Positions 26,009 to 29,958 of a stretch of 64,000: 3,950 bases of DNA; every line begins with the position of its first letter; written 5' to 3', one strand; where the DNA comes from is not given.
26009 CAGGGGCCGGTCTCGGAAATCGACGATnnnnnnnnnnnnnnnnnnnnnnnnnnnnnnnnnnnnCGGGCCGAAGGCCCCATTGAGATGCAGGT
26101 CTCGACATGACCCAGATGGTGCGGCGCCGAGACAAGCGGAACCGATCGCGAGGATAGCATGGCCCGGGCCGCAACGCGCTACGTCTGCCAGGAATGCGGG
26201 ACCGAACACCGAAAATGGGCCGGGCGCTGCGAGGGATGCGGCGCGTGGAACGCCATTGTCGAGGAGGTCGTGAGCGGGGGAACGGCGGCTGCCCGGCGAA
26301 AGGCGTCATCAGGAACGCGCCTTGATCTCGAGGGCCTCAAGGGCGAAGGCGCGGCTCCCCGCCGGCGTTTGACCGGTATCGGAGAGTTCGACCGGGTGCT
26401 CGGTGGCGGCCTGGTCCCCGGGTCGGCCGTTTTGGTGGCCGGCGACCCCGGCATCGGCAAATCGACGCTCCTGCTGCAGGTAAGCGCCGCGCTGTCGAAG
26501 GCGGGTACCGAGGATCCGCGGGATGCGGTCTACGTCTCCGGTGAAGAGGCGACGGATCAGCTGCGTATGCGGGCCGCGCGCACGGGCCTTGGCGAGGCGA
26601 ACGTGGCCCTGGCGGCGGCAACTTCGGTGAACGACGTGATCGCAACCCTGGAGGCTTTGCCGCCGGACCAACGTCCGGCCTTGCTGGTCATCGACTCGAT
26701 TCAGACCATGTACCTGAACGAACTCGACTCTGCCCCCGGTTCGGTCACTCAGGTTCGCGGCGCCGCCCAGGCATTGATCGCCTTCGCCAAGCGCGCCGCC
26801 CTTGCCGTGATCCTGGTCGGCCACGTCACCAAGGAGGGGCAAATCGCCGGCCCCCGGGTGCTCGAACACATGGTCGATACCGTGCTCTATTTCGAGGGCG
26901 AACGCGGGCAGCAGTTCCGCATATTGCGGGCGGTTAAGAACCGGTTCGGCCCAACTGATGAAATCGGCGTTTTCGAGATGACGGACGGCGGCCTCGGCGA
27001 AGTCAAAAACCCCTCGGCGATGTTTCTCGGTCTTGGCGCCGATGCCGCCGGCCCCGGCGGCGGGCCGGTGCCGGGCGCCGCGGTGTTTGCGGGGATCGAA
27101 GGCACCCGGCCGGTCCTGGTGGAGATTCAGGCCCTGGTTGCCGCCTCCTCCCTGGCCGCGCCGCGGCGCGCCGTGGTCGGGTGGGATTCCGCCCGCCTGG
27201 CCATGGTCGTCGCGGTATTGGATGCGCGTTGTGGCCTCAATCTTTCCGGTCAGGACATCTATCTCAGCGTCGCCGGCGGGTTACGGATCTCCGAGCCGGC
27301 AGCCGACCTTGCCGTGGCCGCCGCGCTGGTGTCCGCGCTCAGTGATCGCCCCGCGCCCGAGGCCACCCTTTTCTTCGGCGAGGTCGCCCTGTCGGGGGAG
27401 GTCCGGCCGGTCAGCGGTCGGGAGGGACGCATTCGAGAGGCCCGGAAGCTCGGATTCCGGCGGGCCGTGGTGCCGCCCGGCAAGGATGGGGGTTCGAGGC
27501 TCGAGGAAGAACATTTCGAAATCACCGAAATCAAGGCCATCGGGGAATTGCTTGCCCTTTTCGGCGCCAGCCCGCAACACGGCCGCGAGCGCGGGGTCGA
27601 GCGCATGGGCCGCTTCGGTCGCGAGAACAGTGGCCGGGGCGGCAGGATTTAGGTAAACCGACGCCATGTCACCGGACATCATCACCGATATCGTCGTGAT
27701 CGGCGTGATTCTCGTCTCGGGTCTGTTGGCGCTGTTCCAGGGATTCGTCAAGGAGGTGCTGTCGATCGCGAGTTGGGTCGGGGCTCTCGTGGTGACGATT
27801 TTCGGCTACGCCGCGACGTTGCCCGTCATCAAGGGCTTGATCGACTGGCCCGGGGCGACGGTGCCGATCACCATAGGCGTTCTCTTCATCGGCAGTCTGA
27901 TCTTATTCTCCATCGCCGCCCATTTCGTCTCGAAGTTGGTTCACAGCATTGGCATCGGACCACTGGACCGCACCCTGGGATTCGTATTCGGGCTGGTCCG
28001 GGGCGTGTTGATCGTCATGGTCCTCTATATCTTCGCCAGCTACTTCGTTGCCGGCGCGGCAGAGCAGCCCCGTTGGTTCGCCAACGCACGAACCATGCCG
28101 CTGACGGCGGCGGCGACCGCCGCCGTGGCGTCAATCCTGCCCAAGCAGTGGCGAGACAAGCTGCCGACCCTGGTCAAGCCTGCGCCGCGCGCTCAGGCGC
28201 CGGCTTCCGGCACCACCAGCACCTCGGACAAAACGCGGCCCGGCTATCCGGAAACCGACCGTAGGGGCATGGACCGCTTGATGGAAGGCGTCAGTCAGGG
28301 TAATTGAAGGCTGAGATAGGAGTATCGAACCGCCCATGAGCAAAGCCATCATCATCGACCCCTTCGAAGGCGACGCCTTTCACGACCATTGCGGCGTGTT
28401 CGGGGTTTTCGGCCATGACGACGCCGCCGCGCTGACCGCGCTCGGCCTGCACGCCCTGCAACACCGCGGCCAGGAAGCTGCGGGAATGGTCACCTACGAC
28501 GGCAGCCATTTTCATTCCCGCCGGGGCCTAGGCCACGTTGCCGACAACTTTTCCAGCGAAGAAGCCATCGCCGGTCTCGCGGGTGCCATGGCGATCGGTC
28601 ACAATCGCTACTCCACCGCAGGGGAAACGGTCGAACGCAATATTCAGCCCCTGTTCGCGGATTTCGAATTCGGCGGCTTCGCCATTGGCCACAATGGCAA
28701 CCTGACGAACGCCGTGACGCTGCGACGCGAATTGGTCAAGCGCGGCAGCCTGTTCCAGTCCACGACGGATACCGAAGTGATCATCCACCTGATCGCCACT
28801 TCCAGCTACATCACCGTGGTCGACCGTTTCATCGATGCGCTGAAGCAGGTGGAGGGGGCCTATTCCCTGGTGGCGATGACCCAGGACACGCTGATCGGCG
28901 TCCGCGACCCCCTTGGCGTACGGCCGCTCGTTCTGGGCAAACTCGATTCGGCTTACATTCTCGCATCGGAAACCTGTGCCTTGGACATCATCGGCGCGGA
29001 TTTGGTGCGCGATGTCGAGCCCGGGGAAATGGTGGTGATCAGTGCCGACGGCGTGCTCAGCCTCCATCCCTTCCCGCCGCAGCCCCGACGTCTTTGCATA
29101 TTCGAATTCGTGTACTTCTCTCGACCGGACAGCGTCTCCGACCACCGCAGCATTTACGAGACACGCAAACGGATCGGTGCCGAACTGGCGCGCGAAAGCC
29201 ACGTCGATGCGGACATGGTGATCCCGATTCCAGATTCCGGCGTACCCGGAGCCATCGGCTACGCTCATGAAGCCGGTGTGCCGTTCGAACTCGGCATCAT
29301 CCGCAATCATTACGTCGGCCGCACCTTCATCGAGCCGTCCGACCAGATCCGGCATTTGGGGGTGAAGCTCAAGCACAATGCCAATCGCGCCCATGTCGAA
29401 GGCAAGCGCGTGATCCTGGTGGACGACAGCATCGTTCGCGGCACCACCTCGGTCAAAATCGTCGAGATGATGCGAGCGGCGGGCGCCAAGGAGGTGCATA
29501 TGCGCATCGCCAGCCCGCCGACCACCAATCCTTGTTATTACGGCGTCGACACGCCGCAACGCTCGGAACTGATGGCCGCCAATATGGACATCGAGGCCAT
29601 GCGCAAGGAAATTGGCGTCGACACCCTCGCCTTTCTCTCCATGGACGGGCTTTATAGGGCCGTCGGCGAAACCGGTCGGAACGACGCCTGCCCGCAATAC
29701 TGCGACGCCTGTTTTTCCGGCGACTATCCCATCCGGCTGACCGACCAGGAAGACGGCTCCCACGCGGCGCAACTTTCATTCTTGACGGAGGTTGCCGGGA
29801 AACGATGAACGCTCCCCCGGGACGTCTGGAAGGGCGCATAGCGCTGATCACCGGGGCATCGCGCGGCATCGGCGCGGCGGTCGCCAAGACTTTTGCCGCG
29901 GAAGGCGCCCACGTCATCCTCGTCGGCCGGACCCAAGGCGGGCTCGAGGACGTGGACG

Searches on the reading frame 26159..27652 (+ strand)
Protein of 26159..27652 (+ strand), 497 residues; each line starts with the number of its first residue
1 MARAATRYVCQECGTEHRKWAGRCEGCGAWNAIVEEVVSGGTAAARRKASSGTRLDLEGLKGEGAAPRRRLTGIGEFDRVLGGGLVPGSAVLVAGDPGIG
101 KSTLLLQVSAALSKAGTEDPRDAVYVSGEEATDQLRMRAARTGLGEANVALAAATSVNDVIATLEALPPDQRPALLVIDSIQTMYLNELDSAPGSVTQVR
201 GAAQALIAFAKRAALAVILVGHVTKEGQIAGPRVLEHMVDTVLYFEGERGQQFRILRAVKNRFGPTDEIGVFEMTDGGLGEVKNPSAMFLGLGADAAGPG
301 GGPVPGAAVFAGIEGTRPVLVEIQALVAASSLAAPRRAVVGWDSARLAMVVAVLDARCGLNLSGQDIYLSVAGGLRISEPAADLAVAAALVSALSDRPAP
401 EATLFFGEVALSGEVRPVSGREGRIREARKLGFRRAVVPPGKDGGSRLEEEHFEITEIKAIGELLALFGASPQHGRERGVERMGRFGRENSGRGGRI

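Call 94: search_protein_families(library=pfam, proteins=[window:26159-27652:+], max_evalue=0.00001)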
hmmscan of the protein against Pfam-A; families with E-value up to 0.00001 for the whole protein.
window:26159-27652:+ (497 aa): 8 families
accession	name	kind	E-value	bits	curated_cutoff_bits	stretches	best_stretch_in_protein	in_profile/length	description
PF13481.12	AAA_25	-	4.7e-18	66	27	1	81-228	25-195/195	AAA domain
PF06745.19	ATPase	-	1.7e-14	54.2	26.6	1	72-277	3-222/231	KaiC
PF13541.12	ChlI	-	3.8e-10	40.1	27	1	358-440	36-119/121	Subunit ChlI of Mg-chelatase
PF18073.7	Zn_ribbon_LapB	-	4.2e-10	39.6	25.7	1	8-35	1-28/28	Rubredoxin metal binding domain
PF13191.12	AAA_16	-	9.4e-08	33.2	32.6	1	78-192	17-147/167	AAA ATPase domain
PF13401.12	AAA_22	-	2.7e-06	28.2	27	1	90-222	7-123/130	AAA domain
PF03796.21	DnaB_C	-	4.5e-06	26.7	27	0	72-139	4-67/255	DnaB-like helicase C terminal domain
PF05362.19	Lon_C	-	9.6e-06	25.7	21.1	0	375-440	105-170/205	Lon protease (S16) C-terminal proteolytic domain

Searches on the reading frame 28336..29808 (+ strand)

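Call 94: search_protein_families(library=pfam, proteins=[window:28336-29808:+], max_evalue=0.00001)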
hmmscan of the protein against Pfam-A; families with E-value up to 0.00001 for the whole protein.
window:28336-29808:+ (490 aa): 3 families
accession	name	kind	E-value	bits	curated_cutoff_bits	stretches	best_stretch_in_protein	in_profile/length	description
PF13537.11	GATase_7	-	2.8e-19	69.8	25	1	89-216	1-121/123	Glutamine amidotransferase domain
PF13522.11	GATase_6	-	5.4e-19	68.9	27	1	82-212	9-130/130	Glutamine amidotransferase domain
PF00156.33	Pribosyltran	-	1.9e-09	37.5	26.3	1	277-388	11-119/158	Phosphoribosyl transferase domain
